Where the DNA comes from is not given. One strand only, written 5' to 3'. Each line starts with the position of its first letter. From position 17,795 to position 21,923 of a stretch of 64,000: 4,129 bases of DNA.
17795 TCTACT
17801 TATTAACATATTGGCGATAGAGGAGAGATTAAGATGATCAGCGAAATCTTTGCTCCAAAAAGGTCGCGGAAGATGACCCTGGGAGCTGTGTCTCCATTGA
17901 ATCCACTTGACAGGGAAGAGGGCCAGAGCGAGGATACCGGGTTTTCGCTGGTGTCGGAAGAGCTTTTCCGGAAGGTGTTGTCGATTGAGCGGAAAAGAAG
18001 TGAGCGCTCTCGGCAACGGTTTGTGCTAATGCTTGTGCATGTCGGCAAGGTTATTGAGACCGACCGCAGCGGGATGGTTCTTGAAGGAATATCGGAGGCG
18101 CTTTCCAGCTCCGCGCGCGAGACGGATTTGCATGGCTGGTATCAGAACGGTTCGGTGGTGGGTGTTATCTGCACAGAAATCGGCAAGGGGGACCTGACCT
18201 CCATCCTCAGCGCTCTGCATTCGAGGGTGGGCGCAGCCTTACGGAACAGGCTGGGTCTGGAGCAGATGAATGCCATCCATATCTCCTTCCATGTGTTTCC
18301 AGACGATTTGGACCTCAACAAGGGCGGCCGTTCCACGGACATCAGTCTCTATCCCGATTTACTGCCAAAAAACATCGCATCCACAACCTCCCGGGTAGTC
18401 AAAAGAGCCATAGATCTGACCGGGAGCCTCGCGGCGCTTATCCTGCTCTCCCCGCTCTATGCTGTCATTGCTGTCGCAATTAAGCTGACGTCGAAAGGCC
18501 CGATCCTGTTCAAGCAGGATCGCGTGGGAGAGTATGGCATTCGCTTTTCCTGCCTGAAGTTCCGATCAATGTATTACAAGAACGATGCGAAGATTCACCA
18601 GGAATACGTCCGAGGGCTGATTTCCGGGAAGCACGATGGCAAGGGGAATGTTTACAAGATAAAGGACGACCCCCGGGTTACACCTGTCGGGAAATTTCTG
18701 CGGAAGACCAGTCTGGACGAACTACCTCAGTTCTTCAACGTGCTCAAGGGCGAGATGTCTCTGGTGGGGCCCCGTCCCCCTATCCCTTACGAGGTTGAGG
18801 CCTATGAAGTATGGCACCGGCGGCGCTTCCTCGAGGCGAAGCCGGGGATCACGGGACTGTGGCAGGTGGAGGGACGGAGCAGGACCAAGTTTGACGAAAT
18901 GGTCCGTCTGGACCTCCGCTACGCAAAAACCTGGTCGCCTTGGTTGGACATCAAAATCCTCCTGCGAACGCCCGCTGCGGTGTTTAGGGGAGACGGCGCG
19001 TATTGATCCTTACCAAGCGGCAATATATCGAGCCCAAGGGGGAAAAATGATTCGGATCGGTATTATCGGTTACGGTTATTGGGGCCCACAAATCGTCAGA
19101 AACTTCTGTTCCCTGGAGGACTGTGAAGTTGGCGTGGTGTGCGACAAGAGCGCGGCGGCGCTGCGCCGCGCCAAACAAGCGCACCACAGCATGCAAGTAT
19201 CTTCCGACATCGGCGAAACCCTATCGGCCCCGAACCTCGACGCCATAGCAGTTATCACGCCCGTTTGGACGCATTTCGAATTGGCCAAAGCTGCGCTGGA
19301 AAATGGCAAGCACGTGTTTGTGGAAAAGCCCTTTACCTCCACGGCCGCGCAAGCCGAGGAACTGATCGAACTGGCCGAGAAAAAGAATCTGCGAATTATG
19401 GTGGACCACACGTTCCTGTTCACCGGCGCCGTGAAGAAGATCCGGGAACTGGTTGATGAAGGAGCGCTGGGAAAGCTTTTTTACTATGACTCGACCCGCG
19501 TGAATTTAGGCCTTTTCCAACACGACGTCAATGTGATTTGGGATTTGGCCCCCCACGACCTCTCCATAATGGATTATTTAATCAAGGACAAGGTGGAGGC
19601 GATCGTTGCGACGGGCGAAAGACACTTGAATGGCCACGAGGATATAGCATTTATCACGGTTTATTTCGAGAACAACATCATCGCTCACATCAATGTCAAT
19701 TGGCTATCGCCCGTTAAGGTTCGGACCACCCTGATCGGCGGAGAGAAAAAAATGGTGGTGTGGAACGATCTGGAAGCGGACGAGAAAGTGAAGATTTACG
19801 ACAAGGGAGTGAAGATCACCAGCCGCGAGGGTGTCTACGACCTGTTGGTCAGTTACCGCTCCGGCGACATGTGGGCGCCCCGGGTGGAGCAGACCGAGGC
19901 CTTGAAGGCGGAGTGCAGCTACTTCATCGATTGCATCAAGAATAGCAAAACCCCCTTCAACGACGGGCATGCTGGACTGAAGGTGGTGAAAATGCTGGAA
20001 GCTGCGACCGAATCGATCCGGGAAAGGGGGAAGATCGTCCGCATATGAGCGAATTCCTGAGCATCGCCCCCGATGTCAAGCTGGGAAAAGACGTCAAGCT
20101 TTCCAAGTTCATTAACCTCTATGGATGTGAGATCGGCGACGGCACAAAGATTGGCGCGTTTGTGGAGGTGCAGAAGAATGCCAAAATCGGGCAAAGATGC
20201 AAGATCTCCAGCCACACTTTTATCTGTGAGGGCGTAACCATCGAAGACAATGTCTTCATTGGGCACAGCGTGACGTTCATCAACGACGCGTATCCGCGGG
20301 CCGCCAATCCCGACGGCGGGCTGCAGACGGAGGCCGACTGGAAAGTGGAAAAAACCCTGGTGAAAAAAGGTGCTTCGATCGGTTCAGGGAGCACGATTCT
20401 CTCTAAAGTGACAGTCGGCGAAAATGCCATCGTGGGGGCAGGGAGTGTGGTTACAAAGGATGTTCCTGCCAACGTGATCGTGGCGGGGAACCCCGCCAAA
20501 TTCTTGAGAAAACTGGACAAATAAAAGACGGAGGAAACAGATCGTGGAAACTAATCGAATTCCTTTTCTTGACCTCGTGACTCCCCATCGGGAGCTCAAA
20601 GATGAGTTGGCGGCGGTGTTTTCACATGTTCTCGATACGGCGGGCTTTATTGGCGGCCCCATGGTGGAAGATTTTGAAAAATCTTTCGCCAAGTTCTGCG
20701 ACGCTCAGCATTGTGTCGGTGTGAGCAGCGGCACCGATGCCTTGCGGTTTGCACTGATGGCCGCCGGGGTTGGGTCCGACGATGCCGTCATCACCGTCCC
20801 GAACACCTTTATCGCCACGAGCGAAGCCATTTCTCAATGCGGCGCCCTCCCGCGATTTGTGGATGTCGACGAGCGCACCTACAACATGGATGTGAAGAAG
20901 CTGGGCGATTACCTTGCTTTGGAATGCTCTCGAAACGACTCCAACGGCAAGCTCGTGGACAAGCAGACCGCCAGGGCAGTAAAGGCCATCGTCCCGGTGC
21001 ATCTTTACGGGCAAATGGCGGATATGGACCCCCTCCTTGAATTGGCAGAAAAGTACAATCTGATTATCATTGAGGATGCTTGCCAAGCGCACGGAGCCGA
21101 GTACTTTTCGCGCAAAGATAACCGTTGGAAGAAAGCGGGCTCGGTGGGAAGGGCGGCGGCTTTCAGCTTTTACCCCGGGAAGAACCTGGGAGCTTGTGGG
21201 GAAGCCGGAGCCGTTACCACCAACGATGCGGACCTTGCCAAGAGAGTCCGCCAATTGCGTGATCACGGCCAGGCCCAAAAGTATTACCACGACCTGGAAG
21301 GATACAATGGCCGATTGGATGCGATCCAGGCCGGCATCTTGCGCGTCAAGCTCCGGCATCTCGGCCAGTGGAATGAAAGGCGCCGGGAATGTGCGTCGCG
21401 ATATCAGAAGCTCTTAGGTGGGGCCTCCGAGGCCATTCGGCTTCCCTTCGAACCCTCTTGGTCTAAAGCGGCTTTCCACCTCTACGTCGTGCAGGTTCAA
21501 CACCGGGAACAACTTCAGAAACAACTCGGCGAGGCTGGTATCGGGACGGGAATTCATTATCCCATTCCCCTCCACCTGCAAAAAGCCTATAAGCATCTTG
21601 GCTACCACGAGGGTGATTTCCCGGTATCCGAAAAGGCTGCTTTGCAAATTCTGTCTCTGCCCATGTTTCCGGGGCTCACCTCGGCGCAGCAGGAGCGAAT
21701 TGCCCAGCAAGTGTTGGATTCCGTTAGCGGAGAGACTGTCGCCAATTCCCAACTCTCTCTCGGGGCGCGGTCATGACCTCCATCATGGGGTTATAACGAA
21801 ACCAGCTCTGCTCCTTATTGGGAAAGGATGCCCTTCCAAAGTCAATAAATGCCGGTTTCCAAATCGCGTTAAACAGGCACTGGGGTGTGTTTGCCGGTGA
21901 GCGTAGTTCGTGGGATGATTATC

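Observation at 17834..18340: Priming phosphoglycosyl transferase fused to a degenerate GGDEF-like domain that retains an RxxD I-site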

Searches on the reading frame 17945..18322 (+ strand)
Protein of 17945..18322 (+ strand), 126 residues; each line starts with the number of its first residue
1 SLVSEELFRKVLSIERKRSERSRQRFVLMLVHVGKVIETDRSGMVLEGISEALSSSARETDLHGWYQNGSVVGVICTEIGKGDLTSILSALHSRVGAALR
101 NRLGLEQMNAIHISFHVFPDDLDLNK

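Call 40: search_solved_structures(query=A2, max_evalue=10, show_alignments=3)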
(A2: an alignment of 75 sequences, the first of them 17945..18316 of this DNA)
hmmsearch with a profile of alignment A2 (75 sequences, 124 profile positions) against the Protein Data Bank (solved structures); distinct sequences matched with E-value up to 10: 16.
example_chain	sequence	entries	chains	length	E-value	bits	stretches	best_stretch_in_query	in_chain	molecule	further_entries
7e6g_A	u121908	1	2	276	0.0073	19.3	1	10-66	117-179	Putative GGDEF domain protein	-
5euh_A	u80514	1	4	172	0.027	17.5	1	4-97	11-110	Putative GGDEF domain membrane protein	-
6khu_A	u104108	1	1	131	0.056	16.5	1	3-95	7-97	Diguanylate cyclase/phosphodiesterase-domain containing protein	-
6fjv_A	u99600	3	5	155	0.15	15.1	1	42-118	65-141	26S proteasome regulatory subunit N11-like protein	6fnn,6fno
5w83_B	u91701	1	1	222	0.24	14.4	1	46-96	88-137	Ubiquitin carboxyl-terminal hydrolase RPN11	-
4ocl_B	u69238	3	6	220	0.24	14.4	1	46-96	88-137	26S proteasome regulatory subunit RPN11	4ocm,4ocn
5u4p_B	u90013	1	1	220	0.24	14.4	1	46-96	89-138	26S proteasome regulatory subunit RPN11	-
4owp_B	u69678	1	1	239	0.27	14.3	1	46-96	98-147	26S proteasome regulatory subunit RPN11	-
4o8x_B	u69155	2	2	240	0.27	14.3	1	46-96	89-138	26S proteasome regulatory subunit RPN11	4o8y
6fvt_V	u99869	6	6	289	0.29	14.2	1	46-96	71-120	Ubiquitin carboxyl-terminal hydrolase RPN11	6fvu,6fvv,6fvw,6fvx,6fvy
3jck_G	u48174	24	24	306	0.32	14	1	46-95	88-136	Ubiquitin carboxyl-terminal hydrolase RPN11 | 26S PROTEASOME REGULATORY SUBUNIT RPN11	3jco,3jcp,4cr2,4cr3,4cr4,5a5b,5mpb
6fju_A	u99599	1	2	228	0.33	14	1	42-118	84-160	26S proteasome regulatory subunit N11-like protein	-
8kgf_A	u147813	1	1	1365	0.92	12.6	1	31-108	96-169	CRISPR-associated endonuclease Cas12a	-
3i5a_A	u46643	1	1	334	1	12.4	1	4-64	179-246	Response regulator/GGDEF domain protein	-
6et7_A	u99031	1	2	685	1.1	12.3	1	11-68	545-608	Diguanylate cyclase (GGDEF) domain-containing protein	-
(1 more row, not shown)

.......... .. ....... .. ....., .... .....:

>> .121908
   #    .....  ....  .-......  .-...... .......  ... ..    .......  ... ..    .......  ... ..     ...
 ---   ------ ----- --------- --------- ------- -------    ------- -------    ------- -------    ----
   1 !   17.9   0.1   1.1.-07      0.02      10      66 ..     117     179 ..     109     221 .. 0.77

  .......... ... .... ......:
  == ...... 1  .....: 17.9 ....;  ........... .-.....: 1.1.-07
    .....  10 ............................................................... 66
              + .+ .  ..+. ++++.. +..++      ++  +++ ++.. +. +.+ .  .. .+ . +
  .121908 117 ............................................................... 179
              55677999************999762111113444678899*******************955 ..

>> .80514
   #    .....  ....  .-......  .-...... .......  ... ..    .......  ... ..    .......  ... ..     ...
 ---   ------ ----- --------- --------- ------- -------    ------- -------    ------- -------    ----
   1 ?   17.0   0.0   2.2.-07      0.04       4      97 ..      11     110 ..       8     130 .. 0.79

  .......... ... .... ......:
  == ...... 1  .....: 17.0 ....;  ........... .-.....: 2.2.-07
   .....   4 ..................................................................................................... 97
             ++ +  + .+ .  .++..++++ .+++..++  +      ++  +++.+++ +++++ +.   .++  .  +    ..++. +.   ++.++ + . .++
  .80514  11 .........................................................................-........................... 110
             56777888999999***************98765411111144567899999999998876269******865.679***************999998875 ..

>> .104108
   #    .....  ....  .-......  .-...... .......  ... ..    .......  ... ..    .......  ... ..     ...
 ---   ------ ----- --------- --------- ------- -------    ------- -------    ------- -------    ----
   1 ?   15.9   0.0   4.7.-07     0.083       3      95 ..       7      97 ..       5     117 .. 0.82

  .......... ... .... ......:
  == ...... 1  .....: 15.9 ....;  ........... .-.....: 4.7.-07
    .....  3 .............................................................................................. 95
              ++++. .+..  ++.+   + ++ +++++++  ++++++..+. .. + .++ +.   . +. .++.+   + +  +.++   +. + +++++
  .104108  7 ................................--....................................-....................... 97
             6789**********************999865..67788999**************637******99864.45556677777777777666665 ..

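Call 55: find_homologous_proteins(query=A2, max_evalue=0.01)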
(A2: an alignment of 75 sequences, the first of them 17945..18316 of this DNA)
Query A2 (75 sequences) (124 aa, profile of the alignment): 529 proteins with E <= 0.01 among 3077 candidates; the best 120 are listed.
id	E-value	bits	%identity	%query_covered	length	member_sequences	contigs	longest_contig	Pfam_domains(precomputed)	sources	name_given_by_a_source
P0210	4.6e-50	186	51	98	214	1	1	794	-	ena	-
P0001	1.2e-49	185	100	98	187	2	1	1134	-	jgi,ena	-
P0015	3.5e-49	184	68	100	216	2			-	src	-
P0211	7.2e-48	179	50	99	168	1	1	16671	-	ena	-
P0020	8.3e-48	179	65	100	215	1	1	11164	-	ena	-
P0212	9.9e-48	179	51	96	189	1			-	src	-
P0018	1.1e-47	179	65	100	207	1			-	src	-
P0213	1.4e-47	178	50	98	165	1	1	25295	-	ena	-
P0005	2.6e-47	178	81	99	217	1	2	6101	-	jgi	jgi:hypothetical protein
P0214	4.9e-47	177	48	98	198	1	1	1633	-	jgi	jgi:hypothetical protein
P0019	5.2e-47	177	67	100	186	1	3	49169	-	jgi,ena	jgi:hypothetical protein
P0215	5.9e-47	176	46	98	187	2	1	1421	-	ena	-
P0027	6.1e-47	176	68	95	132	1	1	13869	-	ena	-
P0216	7.0e-47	176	48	98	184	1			-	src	-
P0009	8.4e-47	176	74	100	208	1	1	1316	-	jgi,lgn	jgi:hypothetical protein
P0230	1.0e-44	169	48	94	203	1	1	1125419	-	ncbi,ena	-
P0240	9.2e-44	166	41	98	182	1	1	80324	-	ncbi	-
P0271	1.0e-40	156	42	98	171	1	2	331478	-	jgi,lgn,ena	jgi:hypothetical protein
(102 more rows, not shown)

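Call 56: find_encoding_contigs(protein=P0230, flank=4000, max_places=2)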
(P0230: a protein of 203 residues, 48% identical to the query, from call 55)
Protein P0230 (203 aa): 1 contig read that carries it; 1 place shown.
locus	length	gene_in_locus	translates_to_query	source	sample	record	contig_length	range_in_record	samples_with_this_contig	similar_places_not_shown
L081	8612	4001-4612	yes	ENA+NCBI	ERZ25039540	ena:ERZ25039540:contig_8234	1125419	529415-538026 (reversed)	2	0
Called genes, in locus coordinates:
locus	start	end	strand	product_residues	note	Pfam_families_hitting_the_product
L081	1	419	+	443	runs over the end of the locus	-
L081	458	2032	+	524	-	-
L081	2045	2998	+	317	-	PF13191:AAA_16, PF13401:AAA_22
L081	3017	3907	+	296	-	PF01583:APS_kinase (faint), PF06564:CBP_BcsQ (weak), PF09140:MipZ (faint), PF10609:ParA, PF13614:AAA_31 (faint), PF01656:CbiA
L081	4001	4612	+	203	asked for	-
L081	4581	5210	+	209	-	PF02397:Bac_transf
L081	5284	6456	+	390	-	PF01408:GFO_IDH_MocA, PF02894:GFO_IDH_MocA_C (weak), PF22725:GFO_IDH_MocA_C3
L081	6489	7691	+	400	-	PF00155:Aminotran_1_2 (faint), PF01041:DegT_DnrJ_EryC1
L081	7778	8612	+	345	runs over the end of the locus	PF02388:FemAB (faint), PF13480:Acetyltransf_6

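Call 59: find_encoding_contigs(protein=P0271, flank=4000, max_places=2)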
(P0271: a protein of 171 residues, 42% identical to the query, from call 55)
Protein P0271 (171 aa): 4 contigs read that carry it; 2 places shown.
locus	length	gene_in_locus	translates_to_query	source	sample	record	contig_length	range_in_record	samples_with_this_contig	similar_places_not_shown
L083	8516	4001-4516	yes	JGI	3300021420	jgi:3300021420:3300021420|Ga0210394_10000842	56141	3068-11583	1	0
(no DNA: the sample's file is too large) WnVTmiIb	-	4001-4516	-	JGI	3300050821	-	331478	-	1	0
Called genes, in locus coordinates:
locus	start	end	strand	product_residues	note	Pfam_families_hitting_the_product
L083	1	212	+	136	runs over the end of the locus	-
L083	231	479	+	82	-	-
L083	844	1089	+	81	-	-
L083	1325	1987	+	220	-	-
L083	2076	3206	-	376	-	PF03544:TonB_C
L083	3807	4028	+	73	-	-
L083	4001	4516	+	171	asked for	-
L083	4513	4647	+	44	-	-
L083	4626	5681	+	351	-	PF13480:Acetyltransf_6, PF02388:FemAB (weak)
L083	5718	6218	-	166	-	-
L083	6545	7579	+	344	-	-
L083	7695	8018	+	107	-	-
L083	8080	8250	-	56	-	-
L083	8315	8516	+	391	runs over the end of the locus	PF07719:TPR_2 (faint), PF13371:TPR_9 (faint), PF13428:TPR_14 (faint), PF00515:TPR_1 (faint), PF13432:TPR_16 (weak), PF14559:TPR_19 (weak)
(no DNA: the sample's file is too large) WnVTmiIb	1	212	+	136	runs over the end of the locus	-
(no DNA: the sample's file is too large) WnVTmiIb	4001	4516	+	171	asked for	-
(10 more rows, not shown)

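Call 60: find_encoding_contigs(protein=P0240, flank=4000, max_places=2)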
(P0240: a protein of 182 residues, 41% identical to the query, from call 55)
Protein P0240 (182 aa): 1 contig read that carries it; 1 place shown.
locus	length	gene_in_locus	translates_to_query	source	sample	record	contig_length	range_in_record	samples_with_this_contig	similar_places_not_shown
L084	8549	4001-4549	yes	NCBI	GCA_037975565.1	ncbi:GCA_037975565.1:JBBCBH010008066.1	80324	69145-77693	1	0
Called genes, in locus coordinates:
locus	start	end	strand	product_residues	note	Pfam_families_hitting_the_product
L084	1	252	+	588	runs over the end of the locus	PF02563:Poly_export, PF10531:SLBB, PF22461:SLBB_2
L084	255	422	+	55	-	-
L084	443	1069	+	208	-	-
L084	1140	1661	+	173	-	-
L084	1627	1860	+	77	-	-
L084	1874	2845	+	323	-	PF13191:AAA_16 (weak), PF13401:AAA_22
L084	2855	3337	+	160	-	-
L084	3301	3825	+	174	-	PF13614:AAA_31 (weak)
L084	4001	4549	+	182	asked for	-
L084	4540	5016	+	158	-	PF02397:Bac_transf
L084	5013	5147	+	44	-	PF02397:Bac_transf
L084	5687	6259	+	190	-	PF02894:GFO_IDH_MocA_C (weak), PF22725:GFO_IDH_MocA_C3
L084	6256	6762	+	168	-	PF14602:Hexapep_2 (faint), PF25084:LbH_EIF2B (weak), PF25087:GMPPB_C, PF00132:Hexapep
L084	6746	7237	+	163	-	PF01041:DegT_DnrJ_EryC1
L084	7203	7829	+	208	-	PF01041:DegT_DnrJ_EryC1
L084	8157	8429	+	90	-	-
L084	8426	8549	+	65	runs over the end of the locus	-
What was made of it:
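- Tried and rejected: L081 and L084 show split genes; in L084 the neighbouring genes (DegT, GFO, Bac_transf) are split too, so these look like frameshifts in error-prone assemblies (calls 56, 60).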

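Call 63: search_protein_families(library=pfam, alignment_id=A2, max_evalue=10)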
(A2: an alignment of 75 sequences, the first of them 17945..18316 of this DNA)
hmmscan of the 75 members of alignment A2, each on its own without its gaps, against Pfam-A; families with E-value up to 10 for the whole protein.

A. member 1, window:17945-18316:+ (124 aa): 1 family
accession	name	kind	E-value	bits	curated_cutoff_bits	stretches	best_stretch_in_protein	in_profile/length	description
PF00990.26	GGDEF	-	0.22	11.7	23.8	1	7-97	14-109/161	Diguanylate cyclase, GGDEF domain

B. families by the number of members that match (of 75 scanned): 22 families
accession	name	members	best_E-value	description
PF00990.26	GGDEF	28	4.5e-05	Diguanylate cyclase, GGDEF domain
PF14011.11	ESX-1_EspG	4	0.11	EspG family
PF03571.21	Peptidase_M49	3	0.061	Peptidase family M49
PF20306.3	Sp-DndD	3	0.11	Small protein found in certain Dnd DNA modification systems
PF16989.10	T6SS_VasJ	2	0.16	Type VI secretion, EvfE, EvfF, ImpA, BimE, VC_A0119, VasJ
PF21684.2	PipB2_N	1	0.014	Secreted effector protein PipB2, N-terminal domain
PF25469.1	HTH_NWD1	1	0.015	NWD1-like, winged helix-turn-helix domain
PF21125.3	MPN_2A_DUB_like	1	0.043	BRCA1-A complex subunit Abraxas 1 MPN domain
PF10849.13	DUF2654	1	0.05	Protein of unknown function (DUF2654)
PF15137.11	ECPIP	1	0.076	Exosomal polycystin 1 interacting protein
PF07651.22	ANTH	1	0.086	ANTH domain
PF07392.17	P19Arf_N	1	0.13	Cyclin-dependent kinase inhibitor 2a p19Arf N-terminus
PF11585.13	Stomoxyn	1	0.13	Insect antimicrobial peptide, stomoxyn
PF21673.2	CCDC93_N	1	0.15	CCDC93 protein N-terminal domain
PF21606.3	BgaA-like_CBM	1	0.15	Beta-galactosidase-like, Galactose-binding domain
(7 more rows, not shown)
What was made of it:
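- On GGDEF domain (PF00990 fold and superfamily): 28 of 75 orthologues hit PF00990, best E 4.5e-5 (call 63).
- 28 of 75 orthologues hit Pfam GGDEF (call 63). The window's own domain scores below the Pfam GGDEF threshold (11.7 vs 23.8 bits, call 63).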

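Call 66: predict_structure(alignment_id=A3)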
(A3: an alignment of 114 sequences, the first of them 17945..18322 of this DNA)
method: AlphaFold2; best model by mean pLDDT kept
length: 126 residues; sequences in the alignment: 114
mean_pLDDT: 85.6   pTM: 0.80
mean pLDDT of the five models: 85.6, 84.5, 83.5, 83.4, 83.0
residues with pLDDT >= 90: 51; 70-90: 62; 50-70: 11; < 50: 2
segments of 3 or more residues with pLDDT < 50: none
pLDDT, mean of each block of 10 residues (from residue 1): 92 94 91 75 79 85 90 89 86 90 86 89 51
secondary structure, 60 per line:
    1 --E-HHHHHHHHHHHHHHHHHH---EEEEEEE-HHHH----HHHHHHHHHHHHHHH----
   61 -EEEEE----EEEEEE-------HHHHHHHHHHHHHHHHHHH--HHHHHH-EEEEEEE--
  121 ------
elements in order: H5-22 E26-32 H34-37 H42-56 E62-66 E71-76 H84-102 H105-110 E112-118

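Call 68: fold_search(model_id=the predicted structure, library=pdb)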
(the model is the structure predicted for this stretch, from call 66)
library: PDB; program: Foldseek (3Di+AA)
matches with E <= 10: 1301; with E <= 0.001: 30
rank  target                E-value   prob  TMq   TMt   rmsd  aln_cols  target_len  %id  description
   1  5llx_A                2.7e-05  1.00  0.68  0.15   3.9       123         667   21  Bacteriophytochrome activated diguanylyl cyclase from Idiomarina species A28L with GTP bound (released 2017-03-15)
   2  4zve                  2.7e-05  1.00  0.59  0.48   5.0       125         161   14  Crystal structure of GGDEF domain of the E. coli DosC - form I (apo-form) (released 2015-11-11)
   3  5llw_A                3.5e-05  1.00  0.68  0.15   3.7       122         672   22  Bacteriophytochrome activated diguanylyl cyclase from Idiomarina species A28L (released 2017-03-15)
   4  7e6g_A                4.2e-05  1.00  0.65  0.34   4.4       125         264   25  Crystal structure of diguanylate cyclase SiaD in complex with its activator SiaC from Pseudomonas aeruginosa (released 2021-09-22)
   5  5llx_B                4.5e-05  1.00  0.67  0.15   4.0       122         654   21  Bacteriophytochrome activated diguanylyl cyclase from Idiomarina species A28L with GTP bound (released 2017-03-15)
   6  4urq_V                4.8e-05  1.00  0.73  0.61   4.0       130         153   16  Crystal Structure of GGDEF domain (I site mutant) from T.maritima (released 2014-10-08)
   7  5llw_B                4.8e-05  1.00  0.67  0.15   4.0       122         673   21  Bacteriophytochrome activated diguanylyl cyclase from Idiomarina species A28L (released 2017-03-15)
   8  7e6g_B                5.1e-05  1.00  0.65  0.34   4.0       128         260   24  Crystal structure of diguanylate cyclase SiaD in complex with its activator SiaC from Pseudomonas aeruginosa (released 2021-09-22)
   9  4urg_B                6.5e-05  1.00  0.72  0.60   3.9       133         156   16  Crystal Structure of GGDEF domain from T.maritima (active-like dimer) (released 2014-10-08)
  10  4zvg_A                8.4e-05  1.00  0.63  0.50   4.7       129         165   12  Crystal structure of GGDEF domain of the E. coli DosC - form III (released 2015-11-11)
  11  6khu                  1.2e-04  1.00  0.76  0.74   2.3       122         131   16  The crystal structure of a DGC protein from Thermotoga maritima (released 2020-07-22)
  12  4urq_U                1.2e-04  1.00  0.73  0.61   4.0       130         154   16  Crystal Structure of GGDEF domain (I site mutant) from T.maritima (released 2014-10-08)
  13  4urs_A                1.2e-04  1.00  0.73  0.58   3.8       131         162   18  Crystal Structure of GGDEF domain from T.maritima (released 2014-10-08)
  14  6et7_B                1.2e-04  1.00  0.65  0.15   4.1       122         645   21  Activated heterodimer of the bacteriophytochrome regulated diguanylyl cyclase variant - S505V A526V - from Idiomarina  (released 2018-06-13)
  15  4urg_A                1.4e-04  1.00  0.72  0.61   3.9       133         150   16  Crystal Structure of GGDEF domain from T.maritima (active-like dimer) (released 2014-10-08)
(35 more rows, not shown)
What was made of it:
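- Closest known: PelD. Same: PelD is a fold match (4dmz_B, E 3.3e-3, call 68).
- Closest known: PDB 6khu, compact degenerate GGDEF-like 'DGC protein' of Thermotoga maritima. Same: Best structural match (TMq 0.76, TMt 0.74, rmsd 2.3 A; call 68).
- The trimmed model has pLDDT 85.6, pTM 0.80 and TMq up to 0.76 (calls 66, 68).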

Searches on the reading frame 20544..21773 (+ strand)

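Call 13: search_protein_families(library=pfam, proteins=[window:20544-21773:+], max_evalue=0.001)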
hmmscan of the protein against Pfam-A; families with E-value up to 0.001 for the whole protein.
window:20544-21773:+ (410 aa): 2 families
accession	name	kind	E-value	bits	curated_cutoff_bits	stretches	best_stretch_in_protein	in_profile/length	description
PF01041.23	DegT_DnrJ_EryC1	-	2.1e-111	373.1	19.8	1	19-390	4-359/360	DegT/DnrJ/EryC1/StrS aminotransferase family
PF00155.27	Aminotran_1_2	-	2.5e-05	24.1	19.7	1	40-328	43-322/361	Aminotransferase class I and II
